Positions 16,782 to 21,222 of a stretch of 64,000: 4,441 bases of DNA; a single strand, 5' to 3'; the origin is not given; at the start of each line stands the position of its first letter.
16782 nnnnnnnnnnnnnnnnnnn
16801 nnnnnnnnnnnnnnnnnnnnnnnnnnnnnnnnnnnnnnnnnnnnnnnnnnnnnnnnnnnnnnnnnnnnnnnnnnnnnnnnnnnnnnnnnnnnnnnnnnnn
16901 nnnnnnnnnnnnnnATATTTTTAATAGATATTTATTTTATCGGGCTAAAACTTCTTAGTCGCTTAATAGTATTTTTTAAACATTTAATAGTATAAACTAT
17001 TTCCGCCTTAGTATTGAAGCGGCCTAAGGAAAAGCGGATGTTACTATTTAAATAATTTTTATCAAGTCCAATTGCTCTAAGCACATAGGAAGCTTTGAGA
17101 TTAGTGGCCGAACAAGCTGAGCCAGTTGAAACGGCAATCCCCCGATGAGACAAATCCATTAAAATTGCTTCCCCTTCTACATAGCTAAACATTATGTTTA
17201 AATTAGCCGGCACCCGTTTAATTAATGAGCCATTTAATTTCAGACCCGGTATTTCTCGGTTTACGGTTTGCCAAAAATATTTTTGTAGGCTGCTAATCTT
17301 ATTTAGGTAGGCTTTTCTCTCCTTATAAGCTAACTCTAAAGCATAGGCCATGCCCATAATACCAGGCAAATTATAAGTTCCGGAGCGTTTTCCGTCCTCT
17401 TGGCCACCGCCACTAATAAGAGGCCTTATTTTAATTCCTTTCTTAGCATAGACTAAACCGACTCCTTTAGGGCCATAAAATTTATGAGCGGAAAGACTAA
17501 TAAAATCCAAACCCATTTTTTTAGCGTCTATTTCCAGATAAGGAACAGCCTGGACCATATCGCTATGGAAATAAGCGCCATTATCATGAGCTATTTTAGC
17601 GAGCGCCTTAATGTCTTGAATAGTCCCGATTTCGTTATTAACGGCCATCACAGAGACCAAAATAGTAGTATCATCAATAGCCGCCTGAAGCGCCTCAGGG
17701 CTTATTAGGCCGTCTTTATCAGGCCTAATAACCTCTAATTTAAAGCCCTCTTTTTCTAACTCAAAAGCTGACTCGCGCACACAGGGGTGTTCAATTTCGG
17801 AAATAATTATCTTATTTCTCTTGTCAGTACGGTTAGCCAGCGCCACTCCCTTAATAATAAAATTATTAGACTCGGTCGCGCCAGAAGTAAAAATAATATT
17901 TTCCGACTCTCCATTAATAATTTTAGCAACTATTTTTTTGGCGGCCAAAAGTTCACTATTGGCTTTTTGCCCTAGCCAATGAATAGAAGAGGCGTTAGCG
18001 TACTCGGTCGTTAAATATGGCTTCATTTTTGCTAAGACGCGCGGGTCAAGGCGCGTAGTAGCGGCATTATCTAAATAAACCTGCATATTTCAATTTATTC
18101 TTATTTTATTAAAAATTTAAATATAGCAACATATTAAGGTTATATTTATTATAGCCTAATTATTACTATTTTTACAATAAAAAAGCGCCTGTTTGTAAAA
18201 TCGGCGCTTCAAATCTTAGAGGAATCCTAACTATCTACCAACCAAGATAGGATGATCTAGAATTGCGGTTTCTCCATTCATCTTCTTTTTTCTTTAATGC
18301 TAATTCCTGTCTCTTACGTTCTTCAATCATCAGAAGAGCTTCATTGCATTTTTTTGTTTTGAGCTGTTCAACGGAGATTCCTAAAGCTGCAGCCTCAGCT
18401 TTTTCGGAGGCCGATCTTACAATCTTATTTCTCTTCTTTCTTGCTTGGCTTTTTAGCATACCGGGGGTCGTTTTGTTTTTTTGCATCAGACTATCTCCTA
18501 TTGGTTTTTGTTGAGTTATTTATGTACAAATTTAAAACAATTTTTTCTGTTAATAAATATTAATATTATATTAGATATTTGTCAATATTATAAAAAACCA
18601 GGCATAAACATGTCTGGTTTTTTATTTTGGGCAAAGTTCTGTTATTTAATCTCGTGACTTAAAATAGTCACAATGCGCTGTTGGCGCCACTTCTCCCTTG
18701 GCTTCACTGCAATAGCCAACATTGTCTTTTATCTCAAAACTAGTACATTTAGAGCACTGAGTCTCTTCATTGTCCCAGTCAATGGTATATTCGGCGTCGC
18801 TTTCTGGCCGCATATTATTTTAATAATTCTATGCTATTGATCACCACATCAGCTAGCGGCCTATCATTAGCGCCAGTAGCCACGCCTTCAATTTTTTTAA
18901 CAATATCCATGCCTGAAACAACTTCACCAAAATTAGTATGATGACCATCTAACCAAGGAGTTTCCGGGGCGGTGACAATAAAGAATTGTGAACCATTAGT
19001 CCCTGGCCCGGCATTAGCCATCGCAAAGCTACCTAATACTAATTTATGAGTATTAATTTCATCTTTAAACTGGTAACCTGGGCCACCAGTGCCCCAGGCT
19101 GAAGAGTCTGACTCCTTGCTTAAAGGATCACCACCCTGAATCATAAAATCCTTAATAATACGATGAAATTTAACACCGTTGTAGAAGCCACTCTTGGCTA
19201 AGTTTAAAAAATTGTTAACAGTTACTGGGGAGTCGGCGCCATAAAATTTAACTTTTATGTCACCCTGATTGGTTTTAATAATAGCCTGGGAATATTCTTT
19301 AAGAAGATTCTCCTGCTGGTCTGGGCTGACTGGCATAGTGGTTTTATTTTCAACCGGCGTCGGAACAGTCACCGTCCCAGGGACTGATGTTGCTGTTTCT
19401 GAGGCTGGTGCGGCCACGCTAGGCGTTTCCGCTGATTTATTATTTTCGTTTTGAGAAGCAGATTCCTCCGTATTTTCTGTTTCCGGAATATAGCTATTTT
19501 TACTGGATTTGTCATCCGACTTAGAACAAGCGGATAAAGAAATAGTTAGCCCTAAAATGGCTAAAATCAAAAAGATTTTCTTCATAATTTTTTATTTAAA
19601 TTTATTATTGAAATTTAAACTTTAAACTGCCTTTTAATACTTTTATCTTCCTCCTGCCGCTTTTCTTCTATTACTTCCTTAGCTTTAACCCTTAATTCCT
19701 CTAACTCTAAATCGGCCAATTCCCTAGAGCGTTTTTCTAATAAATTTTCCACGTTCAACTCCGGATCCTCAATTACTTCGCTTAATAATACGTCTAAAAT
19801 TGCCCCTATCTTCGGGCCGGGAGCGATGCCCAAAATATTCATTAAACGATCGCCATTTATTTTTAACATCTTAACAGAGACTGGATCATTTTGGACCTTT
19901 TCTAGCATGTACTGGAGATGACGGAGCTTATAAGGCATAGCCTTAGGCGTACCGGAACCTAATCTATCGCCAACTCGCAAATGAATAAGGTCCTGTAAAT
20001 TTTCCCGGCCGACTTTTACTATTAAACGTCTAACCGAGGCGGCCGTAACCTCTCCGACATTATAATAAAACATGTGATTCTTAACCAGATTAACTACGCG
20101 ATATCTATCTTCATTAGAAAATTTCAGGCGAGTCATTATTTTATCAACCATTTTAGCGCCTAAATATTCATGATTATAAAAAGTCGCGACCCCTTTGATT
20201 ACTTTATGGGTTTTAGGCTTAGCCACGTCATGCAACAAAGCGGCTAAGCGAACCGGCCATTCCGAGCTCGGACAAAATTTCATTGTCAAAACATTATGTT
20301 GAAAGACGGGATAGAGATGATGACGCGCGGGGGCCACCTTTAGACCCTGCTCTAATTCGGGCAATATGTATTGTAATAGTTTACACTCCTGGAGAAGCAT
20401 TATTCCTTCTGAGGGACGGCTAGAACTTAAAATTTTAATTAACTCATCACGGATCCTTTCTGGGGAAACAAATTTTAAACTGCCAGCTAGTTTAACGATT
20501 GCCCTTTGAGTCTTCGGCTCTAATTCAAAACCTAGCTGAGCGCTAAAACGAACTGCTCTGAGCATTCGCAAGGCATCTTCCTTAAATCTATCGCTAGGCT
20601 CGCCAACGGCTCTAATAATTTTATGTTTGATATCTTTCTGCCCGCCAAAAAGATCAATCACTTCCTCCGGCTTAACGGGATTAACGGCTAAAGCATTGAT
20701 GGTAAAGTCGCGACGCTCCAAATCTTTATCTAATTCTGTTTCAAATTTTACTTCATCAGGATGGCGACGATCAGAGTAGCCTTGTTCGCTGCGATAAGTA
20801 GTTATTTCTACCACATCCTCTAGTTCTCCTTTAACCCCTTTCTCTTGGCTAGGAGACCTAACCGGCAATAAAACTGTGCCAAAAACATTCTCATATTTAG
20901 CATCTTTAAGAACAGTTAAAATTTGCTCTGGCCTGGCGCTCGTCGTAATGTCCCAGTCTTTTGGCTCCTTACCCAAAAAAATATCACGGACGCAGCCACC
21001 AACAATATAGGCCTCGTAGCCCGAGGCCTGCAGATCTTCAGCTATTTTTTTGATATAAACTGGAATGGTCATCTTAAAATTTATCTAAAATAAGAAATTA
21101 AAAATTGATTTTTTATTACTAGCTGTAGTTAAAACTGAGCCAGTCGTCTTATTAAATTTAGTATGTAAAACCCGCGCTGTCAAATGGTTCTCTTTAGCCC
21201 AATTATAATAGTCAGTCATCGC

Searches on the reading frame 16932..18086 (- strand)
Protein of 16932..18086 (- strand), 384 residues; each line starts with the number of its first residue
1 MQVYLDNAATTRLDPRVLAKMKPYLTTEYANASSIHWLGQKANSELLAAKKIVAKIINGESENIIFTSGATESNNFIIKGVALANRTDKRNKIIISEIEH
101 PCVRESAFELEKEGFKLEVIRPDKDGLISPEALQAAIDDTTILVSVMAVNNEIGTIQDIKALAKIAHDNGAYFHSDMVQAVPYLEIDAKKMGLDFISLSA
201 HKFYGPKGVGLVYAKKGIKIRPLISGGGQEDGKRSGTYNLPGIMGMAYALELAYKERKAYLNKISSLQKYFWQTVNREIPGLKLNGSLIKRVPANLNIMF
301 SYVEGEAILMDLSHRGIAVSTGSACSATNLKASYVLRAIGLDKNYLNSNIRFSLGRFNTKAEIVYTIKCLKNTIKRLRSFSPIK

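Call 15: search_protein_families(library=pfam, proteins=[window:16932-18086:-], max_evalue=0.001)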
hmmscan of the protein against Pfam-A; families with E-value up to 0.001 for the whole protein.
window:16932-18086:- (384 aa): 4 families
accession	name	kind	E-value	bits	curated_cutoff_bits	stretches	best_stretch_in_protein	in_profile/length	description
PF00266.25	Aminotran_5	-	3.7e-82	276.7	21.5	1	3-363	1-368/371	Aminotransferase class-V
PF01212.27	Beta_elim_lyase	-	9.3e-06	25.6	27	1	60-191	46-186/288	Beta-eliminating lyase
PF01041.23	DegT_DnrJ_EryC1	-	0.00019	21.2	19.8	1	89-205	63-172/360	DegT/DnrJ/EryC1/StrS aminotransferase family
PF01053.26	Cys_Met_Meta_PP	-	0.00019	20.6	27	1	53-204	61-200/381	Cys/Met metabolism PLP-dependent enzyme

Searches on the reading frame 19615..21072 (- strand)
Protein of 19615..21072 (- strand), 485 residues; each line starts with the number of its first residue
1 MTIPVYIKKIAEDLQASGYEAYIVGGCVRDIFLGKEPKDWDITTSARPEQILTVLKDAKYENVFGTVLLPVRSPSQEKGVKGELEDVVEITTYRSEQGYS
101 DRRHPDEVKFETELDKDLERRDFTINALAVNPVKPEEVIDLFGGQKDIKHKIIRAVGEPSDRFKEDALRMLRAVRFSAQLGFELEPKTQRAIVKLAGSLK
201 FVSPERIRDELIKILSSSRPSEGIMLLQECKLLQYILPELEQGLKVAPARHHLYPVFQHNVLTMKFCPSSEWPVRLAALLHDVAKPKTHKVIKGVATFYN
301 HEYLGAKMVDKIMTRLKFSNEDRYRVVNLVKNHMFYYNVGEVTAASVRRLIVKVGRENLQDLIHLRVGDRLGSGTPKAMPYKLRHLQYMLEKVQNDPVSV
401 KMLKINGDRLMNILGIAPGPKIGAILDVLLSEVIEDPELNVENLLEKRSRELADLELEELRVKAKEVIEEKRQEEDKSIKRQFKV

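Call 3: search_protein_families(library=pfam, proteins=[window:19615-21072:-], max_evalue=0.01)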
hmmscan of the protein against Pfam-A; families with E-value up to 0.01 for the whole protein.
window:19615-21072:- (485 aa): 4 families
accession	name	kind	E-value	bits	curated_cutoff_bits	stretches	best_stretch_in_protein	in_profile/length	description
PF01743.26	PolyA_pol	-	5.6e-36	124.1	23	1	21-154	1-126/126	Poly A polymerase head domain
PF12627.12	PolyA_pol_RNAbd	-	6.6e-22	77.5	22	1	181-242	1-62/64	Probable RNA and SrmB- binding site of polymerase A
PF01966.28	HD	-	2.5e-08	34.6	22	1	274-338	27-90/116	HD domain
PF13735.12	tRNA_NucTran2_2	-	6.9e-08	33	27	1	308-442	23-142/149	tRNA nucleotidyltransferase domain 2 putative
